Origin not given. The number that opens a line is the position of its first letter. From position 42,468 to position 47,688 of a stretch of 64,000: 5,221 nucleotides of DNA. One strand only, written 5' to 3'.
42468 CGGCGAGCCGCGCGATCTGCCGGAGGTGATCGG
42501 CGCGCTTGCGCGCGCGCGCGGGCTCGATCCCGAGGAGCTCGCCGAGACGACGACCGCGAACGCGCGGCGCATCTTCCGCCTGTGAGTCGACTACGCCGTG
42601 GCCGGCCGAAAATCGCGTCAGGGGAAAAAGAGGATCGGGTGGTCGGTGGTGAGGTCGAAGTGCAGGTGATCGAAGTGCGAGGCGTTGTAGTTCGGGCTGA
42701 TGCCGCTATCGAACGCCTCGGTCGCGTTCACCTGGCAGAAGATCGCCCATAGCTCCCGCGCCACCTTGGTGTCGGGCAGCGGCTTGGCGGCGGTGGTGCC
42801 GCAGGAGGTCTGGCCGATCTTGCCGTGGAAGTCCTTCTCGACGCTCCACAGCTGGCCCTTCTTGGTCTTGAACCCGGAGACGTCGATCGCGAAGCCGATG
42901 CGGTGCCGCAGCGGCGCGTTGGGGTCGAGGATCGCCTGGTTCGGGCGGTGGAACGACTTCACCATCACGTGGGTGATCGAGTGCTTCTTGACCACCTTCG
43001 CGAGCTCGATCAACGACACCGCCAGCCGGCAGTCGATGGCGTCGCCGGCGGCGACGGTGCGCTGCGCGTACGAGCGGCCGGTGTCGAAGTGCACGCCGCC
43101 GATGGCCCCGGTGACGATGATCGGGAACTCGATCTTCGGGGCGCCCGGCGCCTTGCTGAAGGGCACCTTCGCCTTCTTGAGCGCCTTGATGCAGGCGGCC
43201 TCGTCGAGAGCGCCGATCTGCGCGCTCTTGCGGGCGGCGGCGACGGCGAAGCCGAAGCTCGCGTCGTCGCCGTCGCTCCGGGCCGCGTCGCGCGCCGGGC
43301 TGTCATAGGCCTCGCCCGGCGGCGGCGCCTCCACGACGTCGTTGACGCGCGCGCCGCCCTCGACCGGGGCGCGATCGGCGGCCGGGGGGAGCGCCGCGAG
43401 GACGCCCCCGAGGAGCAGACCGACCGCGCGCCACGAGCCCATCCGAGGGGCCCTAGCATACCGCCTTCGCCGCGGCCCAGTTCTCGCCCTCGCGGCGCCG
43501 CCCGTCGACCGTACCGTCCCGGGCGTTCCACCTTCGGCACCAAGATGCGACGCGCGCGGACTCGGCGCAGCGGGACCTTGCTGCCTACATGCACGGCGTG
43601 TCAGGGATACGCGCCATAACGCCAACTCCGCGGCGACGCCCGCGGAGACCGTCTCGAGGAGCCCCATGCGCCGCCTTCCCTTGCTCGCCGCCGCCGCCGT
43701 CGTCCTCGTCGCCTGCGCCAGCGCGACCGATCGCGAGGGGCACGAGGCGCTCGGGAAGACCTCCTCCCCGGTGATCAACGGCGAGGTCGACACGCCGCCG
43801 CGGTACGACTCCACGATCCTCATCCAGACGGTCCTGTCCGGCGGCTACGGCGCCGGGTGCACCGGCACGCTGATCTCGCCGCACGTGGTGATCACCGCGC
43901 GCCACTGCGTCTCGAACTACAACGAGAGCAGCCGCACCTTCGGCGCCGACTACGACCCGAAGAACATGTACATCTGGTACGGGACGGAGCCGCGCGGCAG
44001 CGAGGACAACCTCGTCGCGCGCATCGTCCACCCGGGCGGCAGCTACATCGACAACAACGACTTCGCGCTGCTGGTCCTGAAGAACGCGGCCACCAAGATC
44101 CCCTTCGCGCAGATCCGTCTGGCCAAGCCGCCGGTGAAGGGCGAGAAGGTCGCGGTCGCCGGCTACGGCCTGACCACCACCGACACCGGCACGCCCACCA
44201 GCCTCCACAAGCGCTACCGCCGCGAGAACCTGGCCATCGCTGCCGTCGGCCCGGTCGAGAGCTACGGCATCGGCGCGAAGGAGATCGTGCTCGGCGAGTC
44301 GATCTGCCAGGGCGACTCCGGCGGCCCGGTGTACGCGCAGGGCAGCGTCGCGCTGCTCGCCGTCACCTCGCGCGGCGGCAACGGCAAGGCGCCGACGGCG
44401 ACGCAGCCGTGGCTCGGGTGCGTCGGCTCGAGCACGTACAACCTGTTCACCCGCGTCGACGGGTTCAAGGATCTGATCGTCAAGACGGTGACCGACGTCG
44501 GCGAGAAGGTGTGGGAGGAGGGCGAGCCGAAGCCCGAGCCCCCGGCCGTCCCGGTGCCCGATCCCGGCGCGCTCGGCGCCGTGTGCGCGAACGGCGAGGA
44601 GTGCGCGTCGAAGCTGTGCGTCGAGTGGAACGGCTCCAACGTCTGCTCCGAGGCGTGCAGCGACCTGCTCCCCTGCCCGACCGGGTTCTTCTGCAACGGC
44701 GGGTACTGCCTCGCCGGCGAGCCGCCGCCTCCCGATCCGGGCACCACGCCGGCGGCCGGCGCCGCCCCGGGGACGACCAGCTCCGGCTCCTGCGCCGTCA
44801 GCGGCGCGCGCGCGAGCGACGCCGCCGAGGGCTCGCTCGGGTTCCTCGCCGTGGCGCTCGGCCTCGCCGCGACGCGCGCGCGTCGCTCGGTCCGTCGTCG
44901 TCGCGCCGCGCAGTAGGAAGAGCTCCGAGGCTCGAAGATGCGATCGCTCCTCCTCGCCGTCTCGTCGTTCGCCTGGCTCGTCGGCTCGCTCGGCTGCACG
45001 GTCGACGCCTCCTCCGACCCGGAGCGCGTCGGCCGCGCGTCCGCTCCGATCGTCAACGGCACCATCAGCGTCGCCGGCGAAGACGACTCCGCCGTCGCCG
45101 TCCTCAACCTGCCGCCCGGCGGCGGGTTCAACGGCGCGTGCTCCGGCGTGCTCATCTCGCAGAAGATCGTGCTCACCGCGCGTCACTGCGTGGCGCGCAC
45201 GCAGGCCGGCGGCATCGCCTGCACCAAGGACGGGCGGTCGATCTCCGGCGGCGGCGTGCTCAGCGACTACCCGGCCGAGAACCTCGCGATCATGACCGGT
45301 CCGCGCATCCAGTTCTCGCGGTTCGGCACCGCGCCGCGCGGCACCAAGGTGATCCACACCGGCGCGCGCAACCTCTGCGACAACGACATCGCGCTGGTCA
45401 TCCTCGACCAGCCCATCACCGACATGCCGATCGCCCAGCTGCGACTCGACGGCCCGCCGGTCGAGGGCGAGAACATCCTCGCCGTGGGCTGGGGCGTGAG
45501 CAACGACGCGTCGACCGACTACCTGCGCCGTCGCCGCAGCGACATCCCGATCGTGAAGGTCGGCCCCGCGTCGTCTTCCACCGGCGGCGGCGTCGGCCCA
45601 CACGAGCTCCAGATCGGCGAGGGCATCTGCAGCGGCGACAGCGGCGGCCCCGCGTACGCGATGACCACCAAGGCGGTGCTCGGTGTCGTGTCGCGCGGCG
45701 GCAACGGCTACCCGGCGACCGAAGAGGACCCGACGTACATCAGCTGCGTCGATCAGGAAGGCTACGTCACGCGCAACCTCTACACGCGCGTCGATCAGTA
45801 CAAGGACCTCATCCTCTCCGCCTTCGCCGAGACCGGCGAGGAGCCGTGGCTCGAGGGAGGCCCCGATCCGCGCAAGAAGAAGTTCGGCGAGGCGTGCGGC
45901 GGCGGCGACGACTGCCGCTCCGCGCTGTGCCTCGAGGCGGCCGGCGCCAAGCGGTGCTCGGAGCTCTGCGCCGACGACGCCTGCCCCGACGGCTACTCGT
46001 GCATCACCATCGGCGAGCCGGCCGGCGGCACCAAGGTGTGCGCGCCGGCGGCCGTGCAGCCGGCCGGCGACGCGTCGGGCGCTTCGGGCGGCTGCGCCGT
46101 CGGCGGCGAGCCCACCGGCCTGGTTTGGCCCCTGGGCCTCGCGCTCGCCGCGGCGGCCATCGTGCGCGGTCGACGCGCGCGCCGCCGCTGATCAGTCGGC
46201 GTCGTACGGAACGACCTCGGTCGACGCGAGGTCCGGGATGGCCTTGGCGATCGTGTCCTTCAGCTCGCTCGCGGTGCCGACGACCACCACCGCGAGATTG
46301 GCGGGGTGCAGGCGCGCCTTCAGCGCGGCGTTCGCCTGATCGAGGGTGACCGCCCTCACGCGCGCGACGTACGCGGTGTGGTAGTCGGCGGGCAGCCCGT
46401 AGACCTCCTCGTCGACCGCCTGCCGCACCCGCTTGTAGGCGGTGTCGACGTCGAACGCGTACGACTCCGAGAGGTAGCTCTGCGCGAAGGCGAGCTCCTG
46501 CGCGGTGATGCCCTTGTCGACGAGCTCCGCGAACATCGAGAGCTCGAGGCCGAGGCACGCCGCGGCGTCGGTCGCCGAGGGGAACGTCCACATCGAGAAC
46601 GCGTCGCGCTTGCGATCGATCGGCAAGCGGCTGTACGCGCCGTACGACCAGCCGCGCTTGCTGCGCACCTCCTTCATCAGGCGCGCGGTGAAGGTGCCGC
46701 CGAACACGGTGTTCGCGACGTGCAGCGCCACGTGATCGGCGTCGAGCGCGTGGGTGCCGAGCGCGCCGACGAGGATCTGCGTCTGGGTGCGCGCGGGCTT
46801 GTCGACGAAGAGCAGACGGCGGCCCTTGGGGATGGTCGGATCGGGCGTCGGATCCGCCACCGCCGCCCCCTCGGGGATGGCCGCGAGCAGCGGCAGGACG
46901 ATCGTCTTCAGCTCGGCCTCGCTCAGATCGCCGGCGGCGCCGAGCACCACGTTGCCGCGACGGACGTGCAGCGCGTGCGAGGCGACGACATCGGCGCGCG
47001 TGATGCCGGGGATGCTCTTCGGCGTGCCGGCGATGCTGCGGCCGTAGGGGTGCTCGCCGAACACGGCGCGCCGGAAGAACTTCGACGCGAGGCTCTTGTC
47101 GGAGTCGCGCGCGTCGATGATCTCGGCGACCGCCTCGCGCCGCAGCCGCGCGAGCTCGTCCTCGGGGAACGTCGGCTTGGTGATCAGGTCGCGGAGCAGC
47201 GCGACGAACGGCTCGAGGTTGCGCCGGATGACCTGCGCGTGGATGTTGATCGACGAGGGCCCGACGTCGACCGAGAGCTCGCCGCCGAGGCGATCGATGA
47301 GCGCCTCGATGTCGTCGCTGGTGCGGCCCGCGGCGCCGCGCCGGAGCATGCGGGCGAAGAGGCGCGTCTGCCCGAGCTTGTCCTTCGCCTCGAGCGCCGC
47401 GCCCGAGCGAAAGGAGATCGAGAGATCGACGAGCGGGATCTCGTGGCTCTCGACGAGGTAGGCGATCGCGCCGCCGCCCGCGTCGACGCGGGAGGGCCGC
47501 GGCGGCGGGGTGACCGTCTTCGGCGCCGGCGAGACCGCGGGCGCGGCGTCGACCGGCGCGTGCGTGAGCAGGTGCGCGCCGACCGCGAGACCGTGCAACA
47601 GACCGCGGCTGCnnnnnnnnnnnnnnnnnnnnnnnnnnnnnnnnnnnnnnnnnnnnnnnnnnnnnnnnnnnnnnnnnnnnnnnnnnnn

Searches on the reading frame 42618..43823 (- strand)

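Call 34: search_protein_families(library=pfam, proteins=[window:42618-43823:-], max_evalue=0.001)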
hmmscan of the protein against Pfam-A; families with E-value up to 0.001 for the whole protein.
window:42618-43823:- (401 aa): 1 family
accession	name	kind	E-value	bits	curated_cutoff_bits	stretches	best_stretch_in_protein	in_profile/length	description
PF06904.17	Extensin-like_C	-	2.3e-08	34.8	25.4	1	306-393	101-168/176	Extensin-like protein C-terminus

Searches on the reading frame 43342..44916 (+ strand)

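Call 34: search_protein_families(library=pfam, proteins=[window:43342-44916:+], max_evalue=0.001)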
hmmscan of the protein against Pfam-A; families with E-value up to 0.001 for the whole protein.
window:43342-44916:+ (524 aa): 2 families
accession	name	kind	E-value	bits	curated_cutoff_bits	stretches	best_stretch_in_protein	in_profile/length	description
PF00089.32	Trypsin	-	4.1e-20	73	20.6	1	167-352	22-204/220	Trypsin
PF13365.12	Trypsin_2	-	3.7e-10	41.1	27.6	1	173-332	1-136/144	Trypsin-like peptidase domain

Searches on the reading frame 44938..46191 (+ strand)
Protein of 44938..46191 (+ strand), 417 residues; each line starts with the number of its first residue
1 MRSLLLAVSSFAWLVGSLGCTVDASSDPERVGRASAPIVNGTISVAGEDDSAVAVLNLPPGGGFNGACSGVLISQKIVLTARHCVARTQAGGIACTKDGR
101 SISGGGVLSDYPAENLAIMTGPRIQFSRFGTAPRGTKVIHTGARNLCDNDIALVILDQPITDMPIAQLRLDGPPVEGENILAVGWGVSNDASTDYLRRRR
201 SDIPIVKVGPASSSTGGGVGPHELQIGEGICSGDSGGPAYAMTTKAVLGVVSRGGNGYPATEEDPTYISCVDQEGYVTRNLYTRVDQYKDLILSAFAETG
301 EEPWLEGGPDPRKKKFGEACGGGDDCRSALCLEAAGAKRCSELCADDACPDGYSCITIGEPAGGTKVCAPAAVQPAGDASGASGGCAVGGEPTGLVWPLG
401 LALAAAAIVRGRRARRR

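Call 34: search_protein_families(library=pfam, proteins=[window:44938-46191:+], max_evalue=0.001)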
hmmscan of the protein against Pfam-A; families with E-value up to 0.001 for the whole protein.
window:44938-46191:+ (417 aa): 2 families
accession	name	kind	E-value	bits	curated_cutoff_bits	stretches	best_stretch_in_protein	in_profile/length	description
PF00089.32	Trypsin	-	6.2e-18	65.9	20.6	1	65-257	24-199/220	Trypsin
PF13365.12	Trypsin_2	-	4.6e-09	37.6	27.6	1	68-250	1-144/144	Trypsin-like peptidase domain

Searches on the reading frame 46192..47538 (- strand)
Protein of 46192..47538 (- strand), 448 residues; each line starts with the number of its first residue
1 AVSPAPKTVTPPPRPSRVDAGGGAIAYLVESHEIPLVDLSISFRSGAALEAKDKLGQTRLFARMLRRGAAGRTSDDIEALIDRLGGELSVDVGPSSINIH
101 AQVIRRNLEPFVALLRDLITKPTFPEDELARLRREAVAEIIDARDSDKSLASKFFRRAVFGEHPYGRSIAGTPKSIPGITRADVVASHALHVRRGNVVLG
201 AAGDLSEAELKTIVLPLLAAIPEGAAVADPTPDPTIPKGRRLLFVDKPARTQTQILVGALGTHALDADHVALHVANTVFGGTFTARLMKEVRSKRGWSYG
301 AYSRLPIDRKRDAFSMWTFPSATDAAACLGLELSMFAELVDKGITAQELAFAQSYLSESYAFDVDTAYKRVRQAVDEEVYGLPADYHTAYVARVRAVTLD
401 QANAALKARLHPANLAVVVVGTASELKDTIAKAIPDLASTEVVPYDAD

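Call 35: search_protein_families(library=pfam, proteins=[window:46192-47538:-], max_evalue=0.001)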
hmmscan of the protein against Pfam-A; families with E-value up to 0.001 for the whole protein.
window:46192-47538:- (448 aa): 2 families
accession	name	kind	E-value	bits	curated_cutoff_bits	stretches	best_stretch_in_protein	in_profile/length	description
PF05193.26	Peptidase_M16_C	-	6.3e-26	91.8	23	1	179-354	2-179/181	Peptidase M16 inactive domain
PF00675.25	Peptidase_M16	-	2.1e-12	47.6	22.3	1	33-172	9-148/149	Insulinase (Peptidase family M16)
